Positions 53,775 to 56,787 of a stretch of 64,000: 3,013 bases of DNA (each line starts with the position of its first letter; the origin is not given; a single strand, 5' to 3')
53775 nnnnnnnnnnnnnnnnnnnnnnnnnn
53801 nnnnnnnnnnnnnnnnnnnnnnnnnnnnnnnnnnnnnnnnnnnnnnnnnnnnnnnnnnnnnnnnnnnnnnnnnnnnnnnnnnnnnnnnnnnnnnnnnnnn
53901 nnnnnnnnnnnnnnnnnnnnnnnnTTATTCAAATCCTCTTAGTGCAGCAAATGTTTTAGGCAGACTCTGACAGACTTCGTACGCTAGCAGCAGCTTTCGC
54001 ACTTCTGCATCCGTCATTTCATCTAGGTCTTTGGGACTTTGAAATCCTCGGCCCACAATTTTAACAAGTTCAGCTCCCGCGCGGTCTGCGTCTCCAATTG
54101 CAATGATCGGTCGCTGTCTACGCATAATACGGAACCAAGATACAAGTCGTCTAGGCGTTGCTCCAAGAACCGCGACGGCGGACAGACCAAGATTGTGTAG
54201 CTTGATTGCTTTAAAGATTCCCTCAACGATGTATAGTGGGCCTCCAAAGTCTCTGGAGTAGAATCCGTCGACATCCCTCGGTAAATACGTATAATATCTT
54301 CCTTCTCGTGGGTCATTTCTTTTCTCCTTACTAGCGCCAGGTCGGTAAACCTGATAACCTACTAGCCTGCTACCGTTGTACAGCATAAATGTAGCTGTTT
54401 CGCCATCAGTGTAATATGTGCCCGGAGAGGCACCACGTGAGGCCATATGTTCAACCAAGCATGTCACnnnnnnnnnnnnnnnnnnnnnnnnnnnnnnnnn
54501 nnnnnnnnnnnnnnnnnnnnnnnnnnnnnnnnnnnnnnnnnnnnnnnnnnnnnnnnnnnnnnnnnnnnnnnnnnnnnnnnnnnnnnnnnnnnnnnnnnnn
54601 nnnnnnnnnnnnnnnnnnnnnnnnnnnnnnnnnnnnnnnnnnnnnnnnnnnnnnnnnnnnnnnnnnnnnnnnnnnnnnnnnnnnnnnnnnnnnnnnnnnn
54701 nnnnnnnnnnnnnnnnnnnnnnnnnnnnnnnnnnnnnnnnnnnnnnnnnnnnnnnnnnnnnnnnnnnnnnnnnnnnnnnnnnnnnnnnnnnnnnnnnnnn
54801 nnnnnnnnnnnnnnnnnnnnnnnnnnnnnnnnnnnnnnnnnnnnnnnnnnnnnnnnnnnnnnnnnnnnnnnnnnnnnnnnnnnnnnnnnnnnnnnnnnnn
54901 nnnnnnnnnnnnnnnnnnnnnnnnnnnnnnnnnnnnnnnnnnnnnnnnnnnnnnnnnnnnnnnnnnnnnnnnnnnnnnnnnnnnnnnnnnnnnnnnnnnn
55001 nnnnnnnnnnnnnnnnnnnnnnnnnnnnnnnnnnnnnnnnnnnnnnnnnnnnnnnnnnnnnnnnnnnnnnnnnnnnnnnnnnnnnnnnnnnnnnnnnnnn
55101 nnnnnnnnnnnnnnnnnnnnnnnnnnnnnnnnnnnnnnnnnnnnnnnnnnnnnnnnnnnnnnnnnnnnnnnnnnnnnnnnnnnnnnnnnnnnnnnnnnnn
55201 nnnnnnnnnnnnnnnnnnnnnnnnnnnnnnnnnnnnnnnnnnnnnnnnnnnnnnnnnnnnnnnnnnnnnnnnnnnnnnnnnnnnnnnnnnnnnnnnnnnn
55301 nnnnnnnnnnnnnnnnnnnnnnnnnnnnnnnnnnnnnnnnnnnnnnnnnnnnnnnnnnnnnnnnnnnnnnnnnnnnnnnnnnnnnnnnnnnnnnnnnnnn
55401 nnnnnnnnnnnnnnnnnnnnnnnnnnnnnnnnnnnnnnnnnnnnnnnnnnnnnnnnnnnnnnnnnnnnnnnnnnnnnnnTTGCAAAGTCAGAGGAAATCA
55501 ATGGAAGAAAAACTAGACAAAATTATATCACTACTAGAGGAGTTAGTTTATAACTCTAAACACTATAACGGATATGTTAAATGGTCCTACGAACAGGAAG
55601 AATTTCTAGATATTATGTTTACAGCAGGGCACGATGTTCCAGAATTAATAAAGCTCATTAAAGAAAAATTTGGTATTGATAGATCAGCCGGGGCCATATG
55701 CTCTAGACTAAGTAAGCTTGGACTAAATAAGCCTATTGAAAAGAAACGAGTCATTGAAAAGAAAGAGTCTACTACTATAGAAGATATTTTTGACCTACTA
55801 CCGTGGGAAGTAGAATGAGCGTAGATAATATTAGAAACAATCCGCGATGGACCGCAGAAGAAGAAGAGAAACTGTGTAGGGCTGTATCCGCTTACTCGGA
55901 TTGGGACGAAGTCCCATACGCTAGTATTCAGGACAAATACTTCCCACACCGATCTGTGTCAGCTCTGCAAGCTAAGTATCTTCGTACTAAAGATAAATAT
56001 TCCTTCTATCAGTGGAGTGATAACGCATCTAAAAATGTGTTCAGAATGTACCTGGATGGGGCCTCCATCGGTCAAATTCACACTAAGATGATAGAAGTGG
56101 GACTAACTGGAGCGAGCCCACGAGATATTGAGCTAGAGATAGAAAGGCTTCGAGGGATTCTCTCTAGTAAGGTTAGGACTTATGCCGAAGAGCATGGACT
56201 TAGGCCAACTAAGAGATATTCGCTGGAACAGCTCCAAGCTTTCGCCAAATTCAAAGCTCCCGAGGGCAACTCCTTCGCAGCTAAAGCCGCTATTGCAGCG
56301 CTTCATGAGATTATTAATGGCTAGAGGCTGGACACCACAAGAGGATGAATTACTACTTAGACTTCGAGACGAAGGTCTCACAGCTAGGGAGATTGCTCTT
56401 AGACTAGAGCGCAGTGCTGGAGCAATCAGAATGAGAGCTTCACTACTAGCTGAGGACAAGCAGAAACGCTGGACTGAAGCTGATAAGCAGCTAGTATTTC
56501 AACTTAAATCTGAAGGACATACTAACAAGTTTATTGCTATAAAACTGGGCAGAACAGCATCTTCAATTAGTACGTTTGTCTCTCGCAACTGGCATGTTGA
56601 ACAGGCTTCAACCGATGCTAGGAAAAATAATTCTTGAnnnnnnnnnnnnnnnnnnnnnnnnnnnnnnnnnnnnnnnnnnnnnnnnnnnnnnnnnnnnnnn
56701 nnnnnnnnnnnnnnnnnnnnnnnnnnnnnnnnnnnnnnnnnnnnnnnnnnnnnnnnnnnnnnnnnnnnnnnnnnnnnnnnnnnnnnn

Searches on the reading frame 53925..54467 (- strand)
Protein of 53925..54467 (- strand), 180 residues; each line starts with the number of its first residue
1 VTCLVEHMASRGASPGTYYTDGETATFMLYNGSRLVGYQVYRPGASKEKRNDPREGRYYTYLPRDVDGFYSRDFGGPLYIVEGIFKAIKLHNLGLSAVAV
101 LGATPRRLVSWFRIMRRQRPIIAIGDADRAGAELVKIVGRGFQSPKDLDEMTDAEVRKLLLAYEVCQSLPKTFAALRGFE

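Call 10: search_protein_families(library=pfam, proteins=[window:53925-54467:-], max_evalue=0.01)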
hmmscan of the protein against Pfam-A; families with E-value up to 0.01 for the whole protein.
window:53925-54467:- (180 aa): 2 families
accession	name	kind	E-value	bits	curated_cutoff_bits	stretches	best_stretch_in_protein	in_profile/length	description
PF01751.28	Toprim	-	0.00061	20.3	23.1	1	78-139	2-77/96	Toprim domain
PF13155.12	Toprim_2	-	0.0025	18.6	22.1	1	79-138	1-62/88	Toprim-like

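Call 11: search_protein_families(library=phrogs, proteins=[window:53925-54467:-], max_evalue=0.01)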
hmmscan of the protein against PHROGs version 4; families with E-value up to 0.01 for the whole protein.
window:53925-54467:- (180 aa): 4 families
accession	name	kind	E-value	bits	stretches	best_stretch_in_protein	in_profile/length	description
phrog_849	-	DNA, RNA and nucleotide metabolism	3e-30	106.5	1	5-160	150-336/435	DNA primase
phrog_17952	-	DNA, RNA and nucleotide metabolism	7.9e-07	30.1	1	122-163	27-67/68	DNA primase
phrog_14043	-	DNA, RNA and nucleotide metabolism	1.5e-05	26.2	1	3-60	4-64/92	DNA primase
phrog_47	-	DNA, RNA and nucleotide metabolism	4.1e-05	23.3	1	70-161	229-331/947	DNA primase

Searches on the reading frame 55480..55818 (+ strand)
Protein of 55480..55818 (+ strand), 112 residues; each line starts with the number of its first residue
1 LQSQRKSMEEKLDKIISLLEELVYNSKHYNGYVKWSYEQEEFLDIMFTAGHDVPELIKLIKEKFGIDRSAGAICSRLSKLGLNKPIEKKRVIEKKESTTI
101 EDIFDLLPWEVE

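Call 10: search_protein_families(library=pfam, proteins=[window:55480-55818:+], max_evalue=0.01)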
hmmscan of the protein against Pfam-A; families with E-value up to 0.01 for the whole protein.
window:55480-55818:+ (112 aa): 2 families
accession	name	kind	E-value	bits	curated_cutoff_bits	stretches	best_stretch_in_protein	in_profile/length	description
PF13314.11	DUF4083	-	0.0022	18.3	25.4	1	3-20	38-55/57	Domain of unknown function (DUF4083)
PF16320.10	Ribosomal_L12_N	-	0.0034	17.5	25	0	53-71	17-35/48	Ribosomal protein L7/L12 dimerisation domain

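Call 11: search_protein_families(library=phrogs, proteins=[window:55480-55818:+], max_evalue=0.01)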
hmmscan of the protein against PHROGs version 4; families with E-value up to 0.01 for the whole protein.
window:55480-55818:+ (112 aa): 0 families

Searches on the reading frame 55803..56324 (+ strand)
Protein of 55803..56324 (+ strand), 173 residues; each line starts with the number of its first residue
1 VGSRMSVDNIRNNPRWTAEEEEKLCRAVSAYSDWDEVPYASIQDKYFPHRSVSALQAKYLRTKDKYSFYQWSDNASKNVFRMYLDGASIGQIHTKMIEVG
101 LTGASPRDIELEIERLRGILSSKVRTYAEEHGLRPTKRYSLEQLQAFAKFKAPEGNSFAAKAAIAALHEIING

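Call 10: search_protein_families(library=pfam, proteins=[window:55803-56324:+], max_evalue=0.01)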
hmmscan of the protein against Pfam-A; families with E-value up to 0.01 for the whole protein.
window:55803-56324:+ (173 aa): 3 families
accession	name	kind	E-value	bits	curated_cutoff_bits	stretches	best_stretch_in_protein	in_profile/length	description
PF13921.12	Myb_DNA-bind_6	-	1.4e-06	28.8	22.9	1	16-75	1-56/60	Myb-like DNA-binding domain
PF00249.37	Myb_DNA-binding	-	0.00082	19.9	24.4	1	15-38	3-27/46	Myb-like DNA-binding domain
PF07508.19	Recombinase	-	0.0092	16.7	21.1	0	77-124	8-53/102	Recombinase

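Call 11: search_protein_families(library=phrogs, proteins=[window:55803-56324:+], max_evalue=0.01)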
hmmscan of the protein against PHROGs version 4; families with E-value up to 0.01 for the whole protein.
window:55803-56324:+ (173 aa): 0 families

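Call 74: search_protein_families(library=phrogs, proteins=[window:55803-56324:+], max_evalue=0.00001)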
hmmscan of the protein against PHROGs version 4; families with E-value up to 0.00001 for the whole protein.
window:55803-56324:+ (173 aa): 0 families

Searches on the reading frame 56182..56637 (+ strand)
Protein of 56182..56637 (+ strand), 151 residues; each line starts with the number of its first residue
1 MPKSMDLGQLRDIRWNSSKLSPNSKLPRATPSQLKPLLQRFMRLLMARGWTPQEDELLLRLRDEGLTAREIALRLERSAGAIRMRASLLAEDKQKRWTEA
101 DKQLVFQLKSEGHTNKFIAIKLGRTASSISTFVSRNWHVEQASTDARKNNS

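Call 10: search_protein_families(library=pfam, proteins=[window:56182-56637:+], max_evalue=0.01)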
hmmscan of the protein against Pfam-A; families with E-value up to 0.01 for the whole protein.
window:56182-56637:+ (151 aa): 7 families
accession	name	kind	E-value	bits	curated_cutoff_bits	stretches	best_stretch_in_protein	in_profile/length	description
PF13936.12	HTH_38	-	1.1e-07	31.9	27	0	53-81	8-36/44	Helix-turn-helix domain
PF13384.12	HTH_23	-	1.8e-05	24.9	24.6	0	98-135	3-40/50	Homeodomain-like domain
PF08281.18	Sigma70_r4_2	-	1.9e-05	24.6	25.7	1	52-86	13-47/54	Sigma-70, region 4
PF24625.1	DUF7626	-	2.9e-05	24.2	27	0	54-77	5-28/55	Domain of unknown function (DUF7626)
PF04545.22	Sigma70_r4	-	0.00087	19.2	24.1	0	51-85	6-40/50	Sigma-70, region 4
PF13921.12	Myb_DNA-bind_6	-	0.0013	19.3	22.9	0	50-64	1-15/60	Myb-like DNA-binding domain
PF00249.37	Myb_DNA-binding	-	0.0031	18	24.4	0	50-61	4-15/46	Myb-like DNA-binding domain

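Call 11: search_protein_families(library=phrogs, proteins=[window:56182-56637:+], max_evalue=0.01)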
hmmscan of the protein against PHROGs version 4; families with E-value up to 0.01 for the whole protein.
window:56182-56637:+ (151 aa): 14 families
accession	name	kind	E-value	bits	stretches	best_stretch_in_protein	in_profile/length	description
phrog_323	-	transcription regulation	4.8e-17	63.5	1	47-135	94-187/319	transcriptional regulator, D5-like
phrog_16747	-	unknown function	1e-11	45.9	1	91-131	134-174/185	-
phrog_3855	-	DNA, RNA and nucleotide metabolism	2.9e-05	25.5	0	99-135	66-102/115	HTH DNA binding protein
phrog_11376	-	unknown function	0.0001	23.5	0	93-145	39-91/134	-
phrog_664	-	DNA, RNA and nucleotide metabolism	0.00019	22.3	0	94-129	34-69/210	DNA binding protein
phrog_4291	-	DNA, RNA and nucleotide metabolism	0.00025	20.4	1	60-141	45-122/909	RNA-dependent RNA polymerase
phrog_38779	-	unknown function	0.00057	20.8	0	49-85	18-53/61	-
phrog_7061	-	DNA, RNA and nucleotide metabolism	0.00061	21.3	0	95-133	27-65/70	HTH DNA binding protein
phrog_31591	-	DNA, RNA and nucleotide metabolism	0.0011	20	0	95-131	3-39/136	HTH DNA binding protein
phrog_4646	-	integration and excision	0.0012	19.1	0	93-143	3-53/344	transposase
phrog_1033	-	DNA, RNA and nucleotide metabolism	0.0016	19.3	0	86-133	125-173/334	ParB-like partition protein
phrog_20648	-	DNA, RNA and nucleotide metabolism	0.0019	18.4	0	93-139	187-233/311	dCMP deaminase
phrog_27555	-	transcription regulation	0.0021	18.7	0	97-135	132-169/203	transcriptional regulator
phrog_16311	-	unknown function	0.0051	18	0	96-149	4-57/151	-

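Call 13: search_dna_similar(query=window:56182-56637:+, collection=phages, mode=protein, max_rows=25)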
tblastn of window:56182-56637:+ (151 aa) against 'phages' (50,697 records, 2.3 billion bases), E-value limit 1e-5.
No match.

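Call 14: find_related_loci(query=window:56182-56637:+, collection=viral_contigs, flank=6000)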
Query window:56182-56637:+ (151 aa) in viral_contigs; peptide patterns used: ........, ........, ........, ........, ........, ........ (x = any residue, [..] = any of these).
13 stretches matched a pattern; 1 encode a relative of the query (tblastn E <= 1e-3); 1 distinct loci.
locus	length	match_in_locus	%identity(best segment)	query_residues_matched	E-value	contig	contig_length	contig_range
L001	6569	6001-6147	40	47-96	5e-5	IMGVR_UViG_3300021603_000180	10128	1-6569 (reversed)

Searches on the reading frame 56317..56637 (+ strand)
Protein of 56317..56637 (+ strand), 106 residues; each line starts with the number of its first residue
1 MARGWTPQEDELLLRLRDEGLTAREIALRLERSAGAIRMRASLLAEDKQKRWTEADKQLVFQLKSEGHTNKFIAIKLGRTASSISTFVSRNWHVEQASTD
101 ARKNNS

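Call 20: find_homologous_proteins(query=window:56317-56637:+)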
Query window:56317-56637:+ (106 aa): 4 proteins with E <= 0.001 among 13 candidates.
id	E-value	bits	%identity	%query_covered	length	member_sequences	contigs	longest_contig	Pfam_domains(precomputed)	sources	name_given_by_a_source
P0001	5.5e-61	220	100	100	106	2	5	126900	PF13384.13,PF13936.13,PF24625.2,PF08281.19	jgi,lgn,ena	-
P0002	1.3e-36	142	72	92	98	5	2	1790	PF13921.13,PF13936.13,PF07750.18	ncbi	-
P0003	2.0e-35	139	73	90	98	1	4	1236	PF00249.38,PF13921.13,PF13936.13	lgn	-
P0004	2.2e-20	90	52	86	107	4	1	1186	PF24625.2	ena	-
